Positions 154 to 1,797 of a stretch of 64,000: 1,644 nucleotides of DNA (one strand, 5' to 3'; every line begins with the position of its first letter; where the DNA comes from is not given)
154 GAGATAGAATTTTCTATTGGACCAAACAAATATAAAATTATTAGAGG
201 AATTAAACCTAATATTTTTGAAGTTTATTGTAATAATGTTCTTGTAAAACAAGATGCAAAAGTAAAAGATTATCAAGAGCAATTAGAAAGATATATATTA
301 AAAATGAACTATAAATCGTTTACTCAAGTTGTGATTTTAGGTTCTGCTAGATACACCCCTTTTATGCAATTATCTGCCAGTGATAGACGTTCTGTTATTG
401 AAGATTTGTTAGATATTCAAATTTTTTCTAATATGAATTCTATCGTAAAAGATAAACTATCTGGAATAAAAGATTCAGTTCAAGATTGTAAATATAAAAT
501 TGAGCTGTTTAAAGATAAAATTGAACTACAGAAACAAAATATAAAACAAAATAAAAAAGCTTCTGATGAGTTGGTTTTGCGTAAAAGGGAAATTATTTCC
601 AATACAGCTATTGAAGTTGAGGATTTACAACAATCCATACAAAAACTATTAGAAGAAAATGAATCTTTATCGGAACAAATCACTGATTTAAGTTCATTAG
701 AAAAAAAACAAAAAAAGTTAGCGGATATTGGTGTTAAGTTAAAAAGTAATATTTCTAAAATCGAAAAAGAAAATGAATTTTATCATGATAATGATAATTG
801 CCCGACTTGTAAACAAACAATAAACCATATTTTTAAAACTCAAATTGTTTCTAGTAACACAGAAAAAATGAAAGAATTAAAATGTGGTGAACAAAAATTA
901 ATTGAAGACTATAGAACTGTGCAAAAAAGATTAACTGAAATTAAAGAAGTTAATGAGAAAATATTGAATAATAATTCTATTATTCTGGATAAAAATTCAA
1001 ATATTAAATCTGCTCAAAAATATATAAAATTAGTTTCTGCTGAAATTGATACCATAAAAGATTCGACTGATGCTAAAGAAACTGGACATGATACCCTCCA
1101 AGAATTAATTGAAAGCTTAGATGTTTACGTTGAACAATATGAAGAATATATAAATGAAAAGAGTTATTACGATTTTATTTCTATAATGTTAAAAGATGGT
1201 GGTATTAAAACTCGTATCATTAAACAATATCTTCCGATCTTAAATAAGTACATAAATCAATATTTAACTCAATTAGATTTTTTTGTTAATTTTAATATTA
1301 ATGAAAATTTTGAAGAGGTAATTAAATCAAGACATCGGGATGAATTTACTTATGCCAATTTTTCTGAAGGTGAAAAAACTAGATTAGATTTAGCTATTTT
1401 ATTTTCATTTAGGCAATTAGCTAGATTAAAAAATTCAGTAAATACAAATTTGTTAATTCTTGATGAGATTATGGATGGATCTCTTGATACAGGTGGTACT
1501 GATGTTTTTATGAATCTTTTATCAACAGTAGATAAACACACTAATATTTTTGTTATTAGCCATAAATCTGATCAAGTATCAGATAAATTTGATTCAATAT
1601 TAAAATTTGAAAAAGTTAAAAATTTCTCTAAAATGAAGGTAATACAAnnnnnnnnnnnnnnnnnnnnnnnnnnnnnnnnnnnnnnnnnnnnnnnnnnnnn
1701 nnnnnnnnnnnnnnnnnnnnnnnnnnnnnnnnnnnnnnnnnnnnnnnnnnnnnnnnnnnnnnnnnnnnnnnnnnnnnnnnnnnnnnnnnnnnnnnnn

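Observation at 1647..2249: Catalytically dead peptide deformylase homolog next to gene 46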

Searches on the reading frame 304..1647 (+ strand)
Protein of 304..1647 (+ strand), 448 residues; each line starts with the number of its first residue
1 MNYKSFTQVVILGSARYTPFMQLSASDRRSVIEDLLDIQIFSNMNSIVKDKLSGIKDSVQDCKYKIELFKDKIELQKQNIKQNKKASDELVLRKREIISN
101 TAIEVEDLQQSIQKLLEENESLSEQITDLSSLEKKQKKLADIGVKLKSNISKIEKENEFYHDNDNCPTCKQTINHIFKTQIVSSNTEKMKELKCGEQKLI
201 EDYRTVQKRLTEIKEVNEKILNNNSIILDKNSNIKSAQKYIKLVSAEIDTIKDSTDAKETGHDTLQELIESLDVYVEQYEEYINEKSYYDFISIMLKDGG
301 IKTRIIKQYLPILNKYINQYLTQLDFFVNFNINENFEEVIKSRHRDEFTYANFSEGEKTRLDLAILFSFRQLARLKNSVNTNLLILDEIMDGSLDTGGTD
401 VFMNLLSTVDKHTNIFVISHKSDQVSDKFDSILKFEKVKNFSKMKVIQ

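Call 3: search_protein_families(library=pfam, proteins=[window:304-1647:+], max_evalue=1)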
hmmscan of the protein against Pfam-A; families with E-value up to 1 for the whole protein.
window:304-1647:+ (448 aa): 5 families
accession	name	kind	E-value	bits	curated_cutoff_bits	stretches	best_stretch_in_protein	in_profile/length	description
PF02463.25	SMC_N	-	1.4e-07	31.6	40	1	106-438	59-214/220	RecF/RecN/SMC N terminal domain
PF05030.17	SSXT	-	0.024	14.7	26.2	1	108-132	5-29/62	SSXT protein (N-terminal region)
PF23686.1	YkiC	-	0.18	12.4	27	1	1-11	1-11/39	YkiC-like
PF23921.1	DUF7260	-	0.63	9.9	27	0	232-285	140-192/242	Domain of unknown function (DUF7260)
PF24810.1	RBD_LARS1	-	0.85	10.2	27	0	208-265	14-70/75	Leucine--tRNA ligase, RagD-binding domain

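Call 4: search_protein_families(library=phrogs, proteins=[window:304-1647:+], max_evalue=0.1)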
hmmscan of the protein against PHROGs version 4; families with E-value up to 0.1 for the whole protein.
window:304-1647:+ (448 aa): 5 families
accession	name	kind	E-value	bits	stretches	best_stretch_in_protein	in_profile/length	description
phrog_77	-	DNA, RNA and nucleotide metabolism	1.4e-105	355.8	1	1-445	422-953/967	SbcC-like subunit of palindrome specific endonuclease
phrog_19980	-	unknown function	2.7e-05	23.6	1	2-282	146-394/1068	-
phrog_6882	-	unknown function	0.003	18.4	0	251-284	26-58/63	-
phrog_25150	-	unknown function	0.004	18.5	1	101-149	34-82/118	-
phrog_1206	-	head and packaging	0.0086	16.9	1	80-187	65-172/207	terminase small subunit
